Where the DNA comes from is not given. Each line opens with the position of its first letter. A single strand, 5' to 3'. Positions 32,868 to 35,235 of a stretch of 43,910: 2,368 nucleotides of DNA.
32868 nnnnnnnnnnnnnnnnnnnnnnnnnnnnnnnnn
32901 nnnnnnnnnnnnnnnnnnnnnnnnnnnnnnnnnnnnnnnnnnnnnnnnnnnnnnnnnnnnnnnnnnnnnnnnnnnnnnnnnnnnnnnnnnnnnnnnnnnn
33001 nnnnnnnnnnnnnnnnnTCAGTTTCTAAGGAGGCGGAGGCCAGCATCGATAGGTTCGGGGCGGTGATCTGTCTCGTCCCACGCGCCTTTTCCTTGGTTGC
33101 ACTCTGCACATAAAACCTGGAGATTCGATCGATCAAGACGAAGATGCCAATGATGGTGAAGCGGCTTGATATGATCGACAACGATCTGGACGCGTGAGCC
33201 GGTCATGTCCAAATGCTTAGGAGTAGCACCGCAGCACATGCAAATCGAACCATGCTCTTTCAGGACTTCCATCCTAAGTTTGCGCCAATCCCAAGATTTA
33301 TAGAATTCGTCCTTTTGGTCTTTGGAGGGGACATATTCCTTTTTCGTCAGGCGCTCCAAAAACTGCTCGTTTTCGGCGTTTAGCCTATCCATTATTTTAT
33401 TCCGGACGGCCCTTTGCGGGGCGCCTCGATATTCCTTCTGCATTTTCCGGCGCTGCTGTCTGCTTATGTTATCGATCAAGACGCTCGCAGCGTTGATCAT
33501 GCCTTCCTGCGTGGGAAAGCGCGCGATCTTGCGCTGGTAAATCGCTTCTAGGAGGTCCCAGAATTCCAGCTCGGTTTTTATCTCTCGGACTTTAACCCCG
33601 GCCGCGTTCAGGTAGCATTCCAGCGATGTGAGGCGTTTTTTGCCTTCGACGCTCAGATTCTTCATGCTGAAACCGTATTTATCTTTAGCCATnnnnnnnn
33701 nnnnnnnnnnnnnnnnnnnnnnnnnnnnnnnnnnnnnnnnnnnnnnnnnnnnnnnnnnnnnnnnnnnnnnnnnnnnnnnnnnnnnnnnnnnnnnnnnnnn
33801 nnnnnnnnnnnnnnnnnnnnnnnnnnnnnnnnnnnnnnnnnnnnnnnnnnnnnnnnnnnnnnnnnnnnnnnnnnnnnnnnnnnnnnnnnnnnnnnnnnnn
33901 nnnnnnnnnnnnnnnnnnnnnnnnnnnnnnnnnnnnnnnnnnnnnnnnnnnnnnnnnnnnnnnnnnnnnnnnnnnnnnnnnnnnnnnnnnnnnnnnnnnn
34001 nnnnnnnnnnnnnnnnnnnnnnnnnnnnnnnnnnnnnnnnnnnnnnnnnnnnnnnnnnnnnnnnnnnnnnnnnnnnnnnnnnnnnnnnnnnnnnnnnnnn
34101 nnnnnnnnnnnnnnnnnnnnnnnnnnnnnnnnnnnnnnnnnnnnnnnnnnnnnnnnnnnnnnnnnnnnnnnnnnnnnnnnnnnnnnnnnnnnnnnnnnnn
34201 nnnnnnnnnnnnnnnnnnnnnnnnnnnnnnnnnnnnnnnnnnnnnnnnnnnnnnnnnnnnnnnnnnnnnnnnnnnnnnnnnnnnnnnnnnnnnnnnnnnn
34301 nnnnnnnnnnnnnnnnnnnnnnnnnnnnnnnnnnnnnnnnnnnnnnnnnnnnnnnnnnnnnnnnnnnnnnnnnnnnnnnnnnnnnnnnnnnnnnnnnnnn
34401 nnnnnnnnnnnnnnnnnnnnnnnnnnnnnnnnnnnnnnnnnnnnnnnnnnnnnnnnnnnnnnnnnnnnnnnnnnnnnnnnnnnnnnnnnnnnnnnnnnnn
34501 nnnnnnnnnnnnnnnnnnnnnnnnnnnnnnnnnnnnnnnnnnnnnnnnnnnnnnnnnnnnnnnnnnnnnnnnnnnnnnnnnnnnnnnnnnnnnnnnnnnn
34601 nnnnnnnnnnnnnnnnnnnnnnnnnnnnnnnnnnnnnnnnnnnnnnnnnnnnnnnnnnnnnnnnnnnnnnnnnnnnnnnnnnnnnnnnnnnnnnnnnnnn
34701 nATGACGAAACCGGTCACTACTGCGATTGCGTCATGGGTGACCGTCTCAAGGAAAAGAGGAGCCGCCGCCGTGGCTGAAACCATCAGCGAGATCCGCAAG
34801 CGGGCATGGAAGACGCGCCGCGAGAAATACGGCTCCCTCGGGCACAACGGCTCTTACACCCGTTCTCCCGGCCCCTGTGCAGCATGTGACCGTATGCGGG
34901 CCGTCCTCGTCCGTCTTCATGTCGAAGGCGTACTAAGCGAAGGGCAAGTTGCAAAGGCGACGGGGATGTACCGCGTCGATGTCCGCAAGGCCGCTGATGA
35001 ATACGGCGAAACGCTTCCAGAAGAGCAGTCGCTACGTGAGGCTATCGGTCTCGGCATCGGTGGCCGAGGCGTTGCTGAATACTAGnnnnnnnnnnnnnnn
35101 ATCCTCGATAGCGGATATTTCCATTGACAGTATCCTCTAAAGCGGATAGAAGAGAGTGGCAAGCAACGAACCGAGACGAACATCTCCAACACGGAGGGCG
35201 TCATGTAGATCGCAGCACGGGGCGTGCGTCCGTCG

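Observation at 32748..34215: Low-GC island with an opposite-strand HNH nuclease in the rex-equivalent slot between repressor gene and early promoter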

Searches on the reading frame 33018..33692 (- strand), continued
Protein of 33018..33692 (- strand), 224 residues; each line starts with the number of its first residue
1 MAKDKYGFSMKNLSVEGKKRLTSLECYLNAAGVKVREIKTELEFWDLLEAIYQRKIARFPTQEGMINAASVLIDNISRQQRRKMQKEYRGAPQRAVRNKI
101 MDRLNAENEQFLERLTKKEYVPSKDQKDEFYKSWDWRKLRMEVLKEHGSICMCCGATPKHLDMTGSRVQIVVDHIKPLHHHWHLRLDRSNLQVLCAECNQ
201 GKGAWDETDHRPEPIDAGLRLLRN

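Call 99: get_annotated_region(hit=H5, flank=3500)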
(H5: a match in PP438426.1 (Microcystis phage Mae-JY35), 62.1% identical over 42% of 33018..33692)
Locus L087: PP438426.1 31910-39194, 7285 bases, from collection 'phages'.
description: Microcystis phage Mae-JY35, complete genome.
organism: Microcystis phage Mae-JY35 (NCBI taxid 3128143)
taxonomy: Viruses; Duplodnaviria; Heunggongvirae; Uroviricota; Caudoviricetes
host: Microcystis aeruginosa; source: China; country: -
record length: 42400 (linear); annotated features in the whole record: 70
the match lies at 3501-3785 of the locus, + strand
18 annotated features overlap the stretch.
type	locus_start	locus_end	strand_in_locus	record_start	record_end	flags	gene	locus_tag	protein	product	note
CDS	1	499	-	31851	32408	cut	-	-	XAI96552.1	methyltransferase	-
CDS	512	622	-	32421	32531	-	-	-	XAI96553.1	hypothetical protein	-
CDS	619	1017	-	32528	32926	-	-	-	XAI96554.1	hypothetical protein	-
CDS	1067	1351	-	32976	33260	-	-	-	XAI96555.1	hypothetical protein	-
CDS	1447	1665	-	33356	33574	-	-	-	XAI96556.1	hypothetical protein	-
CDS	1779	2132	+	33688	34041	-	-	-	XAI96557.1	HTH family transcriptional regulator protein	-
CDS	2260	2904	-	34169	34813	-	-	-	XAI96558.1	repressor protein C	-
CDS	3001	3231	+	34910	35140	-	-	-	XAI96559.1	HTH-XRE domain containing protein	-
CDS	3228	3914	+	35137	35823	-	-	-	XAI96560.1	HNHc domain containing protein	-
CDS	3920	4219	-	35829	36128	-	-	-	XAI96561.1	hypothetical protein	-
CDS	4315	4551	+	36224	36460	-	-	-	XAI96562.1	hypothetical protein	-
CDS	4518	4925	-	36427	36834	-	-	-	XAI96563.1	hypothetical protein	-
CDS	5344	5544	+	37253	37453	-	-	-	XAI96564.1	hypothetical protein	-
CDS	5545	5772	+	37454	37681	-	-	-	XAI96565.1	hypothetical protein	-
CDS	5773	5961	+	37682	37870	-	-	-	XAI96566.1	hypothetical protein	-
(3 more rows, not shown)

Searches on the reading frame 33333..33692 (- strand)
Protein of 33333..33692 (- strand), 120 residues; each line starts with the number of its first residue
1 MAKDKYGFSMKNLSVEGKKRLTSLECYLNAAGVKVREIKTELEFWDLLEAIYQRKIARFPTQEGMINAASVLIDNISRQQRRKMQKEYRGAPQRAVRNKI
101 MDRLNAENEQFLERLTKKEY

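Call 70: search_protein_families(library=padloc, proteins=[window:33333-33692:-], max_evalue=0.01)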
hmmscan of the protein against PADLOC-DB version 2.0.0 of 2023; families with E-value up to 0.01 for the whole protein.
window:33333-33692:- (120 aa): 0 families

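Call 75: predict_structure(alignment_id=A9)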
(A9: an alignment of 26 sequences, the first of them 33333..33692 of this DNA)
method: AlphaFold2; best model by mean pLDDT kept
length: 120 residues; sequences in the alignment: 26
mean_pLDDT: 88.8   pTM: 0.69
mean pLDDT of the five models: 88.8, 87.3, 86.9, 85.3, 85.3
residues with pLDDT >= 90: 77; 70-90: 33; 50-70: 10; < 50: 0
segments of 3 or more residues with pLDDT < 50: none
pLDDT, mean of each block of 10 residues (from residue 1): 81 94 96 92 94 91 94 96 92 67 89 81
secondary structure, 60 per line:
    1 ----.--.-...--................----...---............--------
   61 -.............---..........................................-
elements in order: H15-30 H41-52 H62-74 H78-119

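Call 78: fold_search(model_id=the predicted structure, library=pdb)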
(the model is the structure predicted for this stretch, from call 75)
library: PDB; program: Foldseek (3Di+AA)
matches with E <= 10: 76; with E <= 0.001: 0
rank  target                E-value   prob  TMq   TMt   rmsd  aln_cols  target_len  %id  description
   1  2oeq_C                1.9e+00  0.13  0.29  0.30  15.1       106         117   18  Protein of Unknown Function (DUF964) from Bacillus stearothermophilus (released 2007-01-30)
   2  2ev3_A                2.7e+00  0.07  0.22  0.16  18.0       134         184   11  Structure of Rv1264N, the regulatory domain of the mycobacterial adenylyl cylcase Rv1264, at pH 5.3 (released 2006-11-07)
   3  6idv_A                2.8e+00  0.02  0.16  0.06  13.2       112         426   18  Peptide Asparaginyl Ligases from Viola yedoensis (released 2019-05-15)
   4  9qh4_A                3.6e+00  0.03  0.18  0.11  13.9       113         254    9  NorQ hexamer from Paracoccus denitrificans (released 2026-03-25)
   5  1xls_E                4.1e+00  0.04  0.22  0.13  18.4       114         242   16  Crystal structure of the mouse CAR/RXR LBD heterodimer bound to TCPOBOP and 9cRA and a TIF2 peptide containg the third (released 2004-12-28)
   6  9qh8_A                4.1e+00  0.03  0.18  0.12  13.6       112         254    8  reduced NorQ-NorD VWA domain complex from Paracoccus denitrificans (released 2026-03-25)
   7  9qhd_C                4.1e+00  0.02  0.16  0.10  13.2        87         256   11  NorQD complex state 1 from Jhaorihella thermophila (released 2026-03-25)
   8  9h4a_A                4.3e+00  0.05  0.22  0.20  11.2       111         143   12  Ribonuclease-three Like 4 crystallization and structure determination at room temperature in the CrystalChip (released 2024-12-11)
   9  5bpz                  4.6e+00  0.04  0.24  0.21  13.2       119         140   10  Atomic-resolution structures of the APC/C subunits Apc4 and the Apc5 N-terminal domain (released 2015-09-02)
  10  4b7w_B                4.8e+00  0.08  0.32  0.21  11.2       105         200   11  Ligand binding domain human hepatocyte nuclear factor 4alpha: Apo form (released 2013-09-11)
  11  7wf8_B                4.8e+00  0.03  0.17  0.16  14.0        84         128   15  Crystal structure of mouse SNX25 RGS domain in space group P212121 (released 2022-10-26)
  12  9o5s_Q                5.1e+00  0.06  0.21  0.24  11.1        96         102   12  minibinder-antigen complex BXMart1-3-MART1-HLA*A02 (released 2025-07-23)
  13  7ukf_A                5.1e+00  0.04  0.21  0.12  17.3       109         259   15  Human Kv4.2-KChIP2 channel complex in a putative resting state, transmembrane region (released 2022-06-29)
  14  9gy5                  5.1e+00  0.04  0.25  0.11  13.1        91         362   15  Crystal structure of the catalytic domain from the BoNT-like toxin complex PG1 of Paeniclostridium ghonii (released 2025-10-15)
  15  5fcx_A                5.1e+00  0.04  0.22  0.19  14.1       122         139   15  Structure of Anabaena (Nostoc) sp. PCC 7120 Red Carotenoid Protein binding canthaxanthin (released 2016-07-27)
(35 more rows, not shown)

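Call 79: fold_search(model_id=the predicted structure, library=viral)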
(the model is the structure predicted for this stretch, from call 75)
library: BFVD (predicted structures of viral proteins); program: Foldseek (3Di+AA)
matches with E <= 10: 167; with E <= 0.001: 0
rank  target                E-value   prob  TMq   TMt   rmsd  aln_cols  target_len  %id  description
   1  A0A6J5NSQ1            3.2e-01  0.21  0.27  0.31  15.9       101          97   10  Uncharacterized protein [uncultured Caudovirales phage]
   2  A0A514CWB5            8.2e-01  0.13  0.22  0.24  14.8        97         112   14  Uncharacterized protein [Achromobacter phage vB_AxyP_19-32_Axy24]
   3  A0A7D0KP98            9.7e-01  0.21  0.31  0.29  10.1       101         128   19  (no name in the UniProt tables at hand)
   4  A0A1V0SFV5            1.4e+00  0.16  0.33  0.22  10.8       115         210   16  Uncharacterized protein [Hokovirus HKV1]
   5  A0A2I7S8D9            1.6e+00  0.21  0.33  0.27   4.7        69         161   16  (no name in the UniProt tables at hand)
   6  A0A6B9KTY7            1.7e+00  0.06  0.21  0.04  13.8        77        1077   22  Putative capsid protein [Pisingos virus]
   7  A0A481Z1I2            1.8e+00  0.21  0.36  0.20   8.6       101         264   15  Uncharacterized protein [Mimivirus LCMiAC02]
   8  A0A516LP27            1.8e+00  0.10  0.22  0.07  11.1        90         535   19  (no name in the UniProt tables at hand)
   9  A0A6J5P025            1.8e+00  0.08  0.23  0.19  14.7       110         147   12  Uncharacterized protein [uncultured Caudovirales phage]
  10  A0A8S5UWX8            2.0e+00  0.13  0.28  0.25  11.8       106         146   13  Uncharacterized protein [Siphoviridae sp. ctEP635]
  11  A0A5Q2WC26            2.0e+00  0.07  0.22  0.20  11.8       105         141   14  DUF7423 domain-containing protein [Mycobacterium phage Quesadilla]
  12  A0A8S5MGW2            2.1e+00  0.12  0.33  0.31  10.8       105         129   14  Excisionase [Podoviridae sp. ct1h53]
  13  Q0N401                2.4e+00  0.07  0.22  0.14  12.4       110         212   14  Ld144-like protein [Clanis bilineata nucleopolyhedrovirus]
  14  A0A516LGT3            2.5e+00  0.13  0.31  0.24   5.7        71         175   17  (no name in the UniProt tables at hand)
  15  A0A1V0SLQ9            2.5e+00  0.09  0.29  0.18  10.8       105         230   16  Uncharacterized protein [Klosneuvirus KNV1]
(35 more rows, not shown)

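Call 104: search_protein_families(library=phrogs, proteins=[window:33333-33692:-], max_evalue=0.05)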
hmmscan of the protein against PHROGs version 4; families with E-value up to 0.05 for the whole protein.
window:33333-33692:- (120 aa): 1 family
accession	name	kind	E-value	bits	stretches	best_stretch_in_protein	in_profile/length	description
phrog_35121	-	unknown function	0.0097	17.3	0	2-38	8-44/75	-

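Call 107: search_protein_representatives(protein=window:33333-33692:-)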
Query: 120 residues. Proteins with E-value up to 0.001 (for the whole library): 1; up to 1e-10: 1; up to 1e-30: 0. The best 1 are listed.
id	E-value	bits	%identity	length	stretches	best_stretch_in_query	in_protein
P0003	1.8e-23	99.2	47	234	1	3-116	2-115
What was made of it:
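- Tried and rejected: phmmer of the N-terminal domain against 1.84 billion representatives: one hit (call 107).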

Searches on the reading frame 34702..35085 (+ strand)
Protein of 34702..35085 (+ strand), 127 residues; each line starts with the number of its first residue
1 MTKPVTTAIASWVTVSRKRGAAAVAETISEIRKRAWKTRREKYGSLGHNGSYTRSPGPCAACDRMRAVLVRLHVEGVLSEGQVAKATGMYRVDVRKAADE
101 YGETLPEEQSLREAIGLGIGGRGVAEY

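Call 6: search_protein_families(library=pfam, proteins=[window:34702-35085:+], max_evalue=0.01)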
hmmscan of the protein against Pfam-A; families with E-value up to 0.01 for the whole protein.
window:34702-35085:+ (127 aa): 1 family
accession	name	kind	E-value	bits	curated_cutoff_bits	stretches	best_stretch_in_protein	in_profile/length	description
PF03683.19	UPF0175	-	0.0072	16.4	27.9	0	66-102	22-58/75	Uncharacterised protein family (UPF0175)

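Call 7: search_protein_families(library=phrogs, proteins=[window:34702-35085:+], max_evalue=0.01)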
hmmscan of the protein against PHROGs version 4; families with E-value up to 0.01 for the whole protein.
window:34702-35085:+ (127 aa): 1 family
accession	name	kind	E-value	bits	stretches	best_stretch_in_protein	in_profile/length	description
phrog_14931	-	unknown function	0.0041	18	1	14-44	35-64/68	-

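Call 70: search_protein_families(library=padloc, proteins=[window:34702-35085:+], max_evalue=0.01)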
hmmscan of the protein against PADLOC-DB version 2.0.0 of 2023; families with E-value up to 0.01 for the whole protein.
window:34702-35085:+ (127 aa): 0 families
